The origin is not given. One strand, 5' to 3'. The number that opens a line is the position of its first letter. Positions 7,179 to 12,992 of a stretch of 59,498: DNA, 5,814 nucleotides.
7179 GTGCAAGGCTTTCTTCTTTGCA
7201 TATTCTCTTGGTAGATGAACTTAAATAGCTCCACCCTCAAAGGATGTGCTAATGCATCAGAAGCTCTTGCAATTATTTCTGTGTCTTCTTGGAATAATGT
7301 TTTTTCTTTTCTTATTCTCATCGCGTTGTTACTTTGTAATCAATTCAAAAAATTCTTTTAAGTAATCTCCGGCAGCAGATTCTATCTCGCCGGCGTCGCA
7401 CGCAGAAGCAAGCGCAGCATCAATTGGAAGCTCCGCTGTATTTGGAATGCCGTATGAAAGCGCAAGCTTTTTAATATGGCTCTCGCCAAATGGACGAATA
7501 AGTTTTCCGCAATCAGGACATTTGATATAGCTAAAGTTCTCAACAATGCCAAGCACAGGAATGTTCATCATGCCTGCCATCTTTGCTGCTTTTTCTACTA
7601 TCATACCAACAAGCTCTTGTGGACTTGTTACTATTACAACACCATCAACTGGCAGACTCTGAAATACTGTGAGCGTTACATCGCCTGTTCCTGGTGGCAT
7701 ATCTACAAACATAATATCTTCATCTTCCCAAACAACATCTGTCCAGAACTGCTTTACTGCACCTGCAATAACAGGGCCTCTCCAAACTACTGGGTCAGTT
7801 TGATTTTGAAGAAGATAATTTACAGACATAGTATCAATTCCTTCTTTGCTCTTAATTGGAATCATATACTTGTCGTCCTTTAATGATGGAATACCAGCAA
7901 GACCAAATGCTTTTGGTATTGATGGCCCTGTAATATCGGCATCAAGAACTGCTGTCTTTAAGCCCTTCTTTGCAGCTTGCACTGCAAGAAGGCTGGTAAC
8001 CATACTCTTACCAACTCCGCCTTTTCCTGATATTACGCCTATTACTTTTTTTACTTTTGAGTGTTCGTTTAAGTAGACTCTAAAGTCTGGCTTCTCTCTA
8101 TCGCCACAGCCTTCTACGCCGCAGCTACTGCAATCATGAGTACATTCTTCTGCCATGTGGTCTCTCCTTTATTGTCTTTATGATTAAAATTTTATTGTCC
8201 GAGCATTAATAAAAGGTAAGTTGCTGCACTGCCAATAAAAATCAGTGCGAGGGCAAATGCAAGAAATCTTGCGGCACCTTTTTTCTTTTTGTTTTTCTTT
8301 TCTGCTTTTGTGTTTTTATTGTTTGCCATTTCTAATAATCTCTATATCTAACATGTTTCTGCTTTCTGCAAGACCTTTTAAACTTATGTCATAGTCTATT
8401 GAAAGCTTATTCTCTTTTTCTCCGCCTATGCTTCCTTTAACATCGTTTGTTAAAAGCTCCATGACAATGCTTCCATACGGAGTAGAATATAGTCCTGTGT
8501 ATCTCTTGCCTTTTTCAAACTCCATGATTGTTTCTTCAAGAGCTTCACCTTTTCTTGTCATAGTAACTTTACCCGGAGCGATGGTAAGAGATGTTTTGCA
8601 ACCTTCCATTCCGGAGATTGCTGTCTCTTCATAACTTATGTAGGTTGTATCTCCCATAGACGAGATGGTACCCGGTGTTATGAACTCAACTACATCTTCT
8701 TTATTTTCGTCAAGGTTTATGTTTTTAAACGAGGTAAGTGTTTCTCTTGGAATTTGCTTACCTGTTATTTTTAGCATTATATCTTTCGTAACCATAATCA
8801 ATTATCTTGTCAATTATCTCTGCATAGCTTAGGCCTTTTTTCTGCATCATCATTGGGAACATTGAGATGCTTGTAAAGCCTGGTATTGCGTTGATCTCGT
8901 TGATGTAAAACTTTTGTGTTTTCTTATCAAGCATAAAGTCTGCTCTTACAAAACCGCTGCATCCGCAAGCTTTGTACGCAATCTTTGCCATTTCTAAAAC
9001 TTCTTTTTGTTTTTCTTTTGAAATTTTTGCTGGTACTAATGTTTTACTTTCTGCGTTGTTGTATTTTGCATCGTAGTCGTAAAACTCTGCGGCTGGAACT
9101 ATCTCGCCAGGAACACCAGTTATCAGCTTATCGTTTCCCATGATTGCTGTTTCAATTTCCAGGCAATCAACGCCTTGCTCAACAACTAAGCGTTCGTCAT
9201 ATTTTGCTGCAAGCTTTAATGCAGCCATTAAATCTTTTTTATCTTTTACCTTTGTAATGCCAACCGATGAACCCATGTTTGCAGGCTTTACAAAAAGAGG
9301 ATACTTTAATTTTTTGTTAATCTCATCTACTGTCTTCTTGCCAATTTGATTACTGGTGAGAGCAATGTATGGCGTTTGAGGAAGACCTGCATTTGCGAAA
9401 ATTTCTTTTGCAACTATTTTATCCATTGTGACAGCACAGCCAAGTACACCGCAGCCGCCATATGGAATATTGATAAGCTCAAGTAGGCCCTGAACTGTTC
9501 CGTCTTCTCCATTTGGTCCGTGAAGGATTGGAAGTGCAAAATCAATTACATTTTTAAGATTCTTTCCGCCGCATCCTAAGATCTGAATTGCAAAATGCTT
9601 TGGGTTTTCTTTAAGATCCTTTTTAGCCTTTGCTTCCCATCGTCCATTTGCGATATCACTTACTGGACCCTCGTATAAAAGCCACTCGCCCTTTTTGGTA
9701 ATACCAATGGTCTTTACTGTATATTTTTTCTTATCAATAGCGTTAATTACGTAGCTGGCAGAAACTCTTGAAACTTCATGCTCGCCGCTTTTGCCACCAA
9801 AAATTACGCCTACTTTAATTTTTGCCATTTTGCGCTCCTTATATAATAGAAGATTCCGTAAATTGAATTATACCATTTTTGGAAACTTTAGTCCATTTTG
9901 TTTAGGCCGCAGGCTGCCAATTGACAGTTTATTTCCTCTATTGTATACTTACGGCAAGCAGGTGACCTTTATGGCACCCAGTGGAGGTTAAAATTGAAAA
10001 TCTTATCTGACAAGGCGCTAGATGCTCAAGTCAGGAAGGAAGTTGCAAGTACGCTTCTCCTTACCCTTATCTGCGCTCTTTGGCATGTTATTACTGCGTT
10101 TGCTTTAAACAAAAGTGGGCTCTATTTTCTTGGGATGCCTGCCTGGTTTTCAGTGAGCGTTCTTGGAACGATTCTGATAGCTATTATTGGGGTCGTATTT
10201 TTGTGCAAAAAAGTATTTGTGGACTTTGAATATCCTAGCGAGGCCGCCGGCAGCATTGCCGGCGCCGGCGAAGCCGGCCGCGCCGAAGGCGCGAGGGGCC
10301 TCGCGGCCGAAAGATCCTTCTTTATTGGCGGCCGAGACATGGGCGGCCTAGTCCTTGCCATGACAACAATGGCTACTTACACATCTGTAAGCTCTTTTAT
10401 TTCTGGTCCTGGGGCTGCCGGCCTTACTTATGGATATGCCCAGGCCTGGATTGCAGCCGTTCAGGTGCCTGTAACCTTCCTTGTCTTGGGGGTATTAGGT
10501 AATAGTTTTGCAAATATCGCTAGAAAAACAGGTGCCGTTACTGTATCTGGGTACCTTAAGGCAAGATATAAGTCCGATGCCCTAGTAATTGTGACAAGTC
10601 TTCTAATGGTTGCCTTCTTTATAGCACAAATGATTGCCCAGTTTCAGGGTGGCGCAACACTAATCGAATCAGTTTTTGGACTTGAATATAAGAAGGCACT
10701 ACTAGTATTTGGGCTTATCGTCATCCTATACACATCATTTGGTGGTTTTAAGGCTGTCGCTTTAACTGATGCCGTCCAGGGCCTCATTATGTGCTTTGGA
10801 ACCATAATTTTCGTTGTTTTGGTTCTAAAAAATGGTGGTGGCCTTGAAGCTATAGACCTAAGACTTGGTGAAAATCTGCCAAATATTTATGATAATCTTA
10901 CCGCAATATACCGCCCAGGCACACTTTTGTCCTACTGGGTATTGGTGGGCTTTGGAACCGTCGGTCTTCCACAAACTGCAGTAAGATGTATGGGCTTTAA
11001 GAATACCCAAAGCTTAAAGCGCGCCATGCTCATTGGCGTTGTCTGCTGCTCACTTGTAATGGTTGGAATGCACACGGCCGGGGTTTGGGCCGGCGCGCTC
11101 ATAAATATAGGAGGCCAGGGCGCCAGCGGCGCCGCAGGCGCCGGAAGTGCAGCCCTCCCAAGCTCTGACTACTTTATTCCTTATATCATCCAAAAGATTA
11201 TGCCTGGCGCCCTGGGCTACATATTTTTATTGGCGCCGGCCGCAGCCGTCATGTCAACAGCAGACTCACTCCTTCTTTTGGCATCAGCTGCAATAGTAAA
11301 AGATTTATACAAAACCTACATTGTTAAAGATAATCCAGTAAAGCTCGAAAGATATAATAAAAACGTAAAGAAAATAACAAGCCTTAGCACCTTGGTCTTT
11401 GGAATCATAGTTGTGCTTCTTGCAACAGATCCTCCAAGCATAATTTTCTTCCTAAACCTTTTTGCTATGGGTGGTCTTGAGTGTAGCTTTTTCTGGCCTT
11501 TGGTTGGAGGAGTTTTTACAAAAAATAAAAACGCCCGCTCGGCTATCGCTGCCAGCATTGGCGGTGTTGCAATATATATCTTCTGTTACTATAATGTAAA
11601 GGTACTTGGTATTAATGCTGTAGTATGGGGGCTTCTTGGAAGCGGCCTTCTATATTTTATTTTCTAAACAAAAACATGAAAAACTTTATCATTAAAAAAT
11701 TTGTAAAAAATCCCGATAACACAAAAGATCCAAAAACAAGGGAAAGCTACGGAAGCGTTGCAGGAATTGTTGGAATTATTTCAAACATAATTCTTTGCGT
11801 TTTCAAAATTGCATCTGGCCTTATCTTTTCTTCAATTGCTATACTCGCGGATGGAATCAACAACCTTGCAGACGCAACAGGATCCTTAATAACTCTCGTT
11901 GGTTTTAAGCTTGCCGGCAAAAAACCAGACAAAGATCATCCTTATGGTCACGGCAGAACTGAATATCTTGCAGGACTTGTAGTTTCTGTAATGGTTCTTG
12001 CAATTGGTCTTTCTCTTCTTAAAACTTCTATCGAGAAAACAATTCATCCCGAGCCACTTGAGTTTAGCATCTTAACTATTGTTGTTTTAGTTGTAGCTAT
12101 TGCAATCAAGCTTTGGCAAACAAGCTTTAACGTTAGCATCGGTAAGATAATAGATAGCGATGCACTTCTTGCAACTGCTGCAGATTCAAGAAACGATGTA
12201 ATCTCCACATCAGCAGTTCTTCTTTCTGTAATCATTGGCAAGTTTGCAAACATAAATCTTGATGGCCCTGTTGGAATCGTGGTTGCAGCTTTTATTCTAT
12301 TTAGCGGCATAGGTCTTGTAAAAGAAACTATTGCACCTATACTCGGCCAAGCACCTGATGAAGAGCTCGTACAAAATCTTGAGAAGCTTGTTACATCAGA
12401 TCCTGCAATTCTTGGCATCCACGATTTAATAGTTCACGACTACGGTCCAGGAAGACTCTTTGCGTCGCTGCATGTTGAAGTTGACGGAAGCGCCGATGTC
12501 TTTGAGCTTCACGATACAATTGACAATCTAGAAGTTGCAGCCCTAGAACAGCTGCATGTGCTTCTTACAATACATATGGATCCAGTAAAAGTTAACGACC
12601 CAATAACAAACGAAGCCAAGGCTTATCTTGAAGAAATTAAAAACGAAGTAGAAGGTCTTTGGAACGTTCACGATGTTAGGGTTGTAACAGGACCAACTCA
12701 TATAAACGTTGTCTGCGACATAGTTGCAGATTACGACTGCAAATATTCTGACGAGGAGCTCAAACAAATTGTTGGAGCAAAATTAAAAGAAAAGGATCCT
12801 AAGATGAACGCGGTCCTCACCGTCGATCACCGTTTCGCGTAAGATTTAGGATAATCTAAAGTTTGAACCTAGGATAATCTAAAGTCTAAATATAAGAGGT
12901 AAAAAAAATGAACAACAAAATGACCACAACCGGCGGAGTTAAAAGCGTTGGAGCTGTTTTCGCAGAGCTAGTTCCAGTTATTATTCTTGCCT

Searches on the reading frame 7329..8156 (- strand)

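Call 51: search_protein_families(library=pfam, proteins=[window:7329-8156:-], max_evalue=0.00001)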
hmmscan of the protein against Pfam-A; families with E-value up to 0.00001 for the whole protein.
window:7329-8156:- (275 aa): 2 families
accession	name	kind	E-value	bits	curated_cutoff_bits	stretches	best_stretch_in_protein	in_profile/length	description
PF10609.15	ParA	-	1e-82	277.7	27.1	1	34-259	1-227/246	NUBPL iron-transfer P-loop NTPase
PF01656.29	CbiA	-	1.7e-09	38.2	25.4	1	40-84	2-45/125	CobQ/CobB/MinD/ParA nucleotide binding domain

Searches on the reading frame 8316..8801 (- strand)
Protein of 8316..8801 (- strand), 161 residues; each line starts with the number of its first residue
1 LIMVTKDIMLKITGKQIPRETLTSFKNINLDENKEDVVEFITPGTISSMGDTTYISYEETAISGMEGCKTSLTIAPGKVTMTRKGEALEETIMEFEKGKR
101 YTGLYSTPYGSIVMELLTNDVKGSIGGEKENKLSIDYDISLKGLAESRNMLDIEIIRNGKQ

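Call 51: search_protein_families(library=pfam, proteins=[window:8316-8801:-], max_evalue=0.00001)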
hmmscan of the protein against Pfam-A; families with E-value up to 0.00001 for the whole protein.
window:8316-8801:- (161 aa): 1 family
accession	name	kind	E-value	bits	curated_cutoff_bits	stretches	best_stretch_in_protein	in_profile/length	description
PF09148.16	DUF1934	-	5.1e-30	104.5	22.5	1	26-153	4-128/128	Domain of unknown function (DUF1934)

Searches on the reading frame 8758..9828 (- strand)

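Call 51: search_protein_families(library=pfam, proteins=[window:8758-9828:-], max_evalue=0.00001)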
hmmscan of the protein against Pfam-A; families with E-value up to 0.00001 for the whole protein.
window:8758-9828:- (356 aa): 4 families
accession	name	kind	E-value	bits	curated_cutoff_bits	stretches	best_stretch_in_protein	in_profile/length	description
PF07478.18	Dala_Dala_lig_C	-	1.1e-70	237.7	24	1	144-343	2-203/204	D-ala D-ala ligase C-terminus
PF01820.27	Dala_Dala_lig_N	-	2.7e-35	122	34.6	1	5-126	1-121/121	D-ala D-ala ligase N-terminus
PF02222.28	ATP-grasp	-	7e-09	36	27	1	144-312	3-159/179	ATP-grasp domain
PF02786.22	CPSase_L_D2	-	2.3e-07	31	19.8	1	136-314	1-178/211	Carbamoyl-phosphate synthase L chain, ATP binding domain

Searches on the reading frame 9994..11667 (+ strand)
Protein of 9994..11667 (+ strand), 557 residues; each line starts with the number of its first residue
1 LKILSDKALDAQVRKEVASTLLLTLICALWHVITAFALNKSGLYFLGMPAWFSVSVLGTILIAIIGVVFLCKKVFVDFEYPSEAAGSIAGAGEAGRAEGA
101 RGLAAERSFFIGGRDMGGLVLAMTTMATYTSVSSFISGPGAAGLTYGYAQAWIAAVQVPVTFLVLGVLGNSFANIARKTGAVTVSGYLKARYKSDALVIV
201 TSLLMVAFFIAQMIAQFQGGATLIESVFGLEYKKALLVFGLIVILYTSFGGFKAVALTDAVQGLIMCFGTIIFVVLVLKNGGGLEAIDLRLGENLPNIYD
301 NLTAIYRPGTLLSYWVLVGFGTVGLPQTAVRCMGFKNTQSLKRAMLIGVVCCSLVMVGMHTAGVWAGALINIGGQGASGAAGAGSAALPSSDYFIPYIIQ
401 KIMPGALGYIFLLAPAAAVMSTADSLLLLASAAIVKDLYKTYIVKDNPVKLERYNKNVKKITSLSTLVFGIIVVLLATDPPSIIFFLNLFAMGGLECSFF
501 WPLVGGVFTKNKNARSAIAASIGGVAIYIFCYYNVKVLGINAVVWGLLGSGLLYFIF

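Call 26: search_protein_families(library=pfam, proteins=[window:9994-11667:+])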
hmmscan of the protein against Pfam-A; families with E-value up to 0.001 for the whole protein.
window:9994-11667:+ (557 aa): 2 families
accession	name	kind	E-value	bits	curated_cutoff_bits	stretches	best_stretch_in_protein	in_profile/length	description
PF00474.23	SSF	-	3.6e-81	273.6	22.8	1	109-524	1-406/406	Sodium:solute symporter family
PF06196.17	DUF997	-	3.5e-16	59.4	26.3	1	12-80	1-73/77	Protein of unknown function (DUF997)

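Call 80: find_homologous_proteins(query=window:9994-11664:+, max_evalue=1e-50)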
Query window:9994-11664:+ (557 aa): 954 proteins with E <= 1e-50 among 8000 candidates; the best 120 are listed.
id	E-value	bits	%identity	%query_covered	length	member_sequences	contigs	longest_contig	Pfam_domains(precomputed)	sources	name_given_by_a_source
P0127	0.0e+0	1183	99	100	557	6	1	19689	PF00474.24,PF06196.18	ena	-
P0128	1.1e-263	894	75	100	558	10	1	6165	PF00474.24,PF06196.18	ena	-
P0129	3.8e-259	879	76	100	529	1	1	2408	PF00474.24,PF06196.18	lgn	-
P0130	8.1e-256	868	75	100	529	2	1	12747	PF00474.24,PF06196.18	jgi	-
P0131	8.7e-254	861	75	100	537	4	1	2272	PF00474.24,PF06196.18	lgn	-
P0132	4.8e-216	737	63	100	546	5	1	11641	PF00474.24,PF06196.18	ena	-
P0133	6.0e-216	737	63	100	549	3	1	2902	PF00474.24,PF06196.18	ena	-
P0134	1.6e-205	702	60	100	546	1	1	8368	PF00474.24,PF06196.18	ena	-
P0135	3.6e-202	691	70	83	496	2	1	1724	PF00474.24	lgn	-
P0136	3.2e-200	685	68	83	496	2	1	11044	PF00474.24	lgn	-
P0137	1.7e-198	679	67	83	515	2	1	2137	PF00474.24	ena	-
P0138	1.0e-197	676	67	83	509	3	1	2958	PF00474.24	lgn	-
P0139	1.8e-197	676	68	83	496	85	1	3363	PF00474.24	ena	-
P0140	2.0e-197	675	67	85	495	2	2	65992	PF00474.24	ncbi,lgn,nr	ncbi:MAG: sodium/pantothenate symporter [Clostridiales bacterium]|nr:sodium/pantothenate symporter [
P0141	2.2e-197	675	67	83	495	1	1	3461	PF00474.24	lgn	-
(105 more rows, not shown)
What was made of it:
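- Tried and rejected: PanF homologues are labelled Clostridia, Clostridiales or Lachnospiraceae (call 80).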

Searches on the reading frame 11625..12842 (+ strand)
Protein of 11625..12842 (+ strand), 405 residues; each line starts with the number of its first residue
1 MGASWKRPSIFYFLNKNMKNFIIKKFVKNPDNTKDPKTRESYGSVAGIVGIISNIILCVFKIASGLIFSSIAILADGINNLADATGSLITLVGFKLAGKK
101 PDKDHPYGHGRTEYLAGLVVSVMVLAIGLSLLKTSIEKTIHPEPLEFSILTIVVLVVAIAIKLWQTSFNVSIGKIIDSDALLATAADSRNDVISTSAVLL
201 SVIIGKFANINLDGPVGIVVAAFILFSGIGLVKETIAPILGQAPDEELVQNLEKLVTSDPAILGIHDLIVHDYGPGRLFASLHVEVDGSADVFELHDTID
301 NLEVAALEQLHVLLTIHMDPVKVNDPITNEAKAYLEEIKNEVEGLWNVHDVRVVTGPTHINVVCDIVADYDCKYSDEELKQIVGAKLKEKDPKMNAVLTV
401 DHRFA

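Call 51: search_protein_families(library=pfam, proteins=[window:11625-12842:+], max_evalue=0.00001)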
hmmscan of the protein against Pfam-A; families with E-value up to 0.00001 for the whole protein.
window:11625-12842:+ (405 aa): 2 families
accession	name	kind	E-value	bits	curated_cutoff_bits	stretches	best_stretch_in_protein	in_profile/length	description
PF01545.26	Cation_efflux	-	4.5e-42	144.5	26.6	1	48-237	2-195/198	Cation efflux family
PF16916.11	ZT_dimer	-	7.3e-15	55.2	26.7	1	244-320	1-77/78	Dimerisation domain of Zinc Transporter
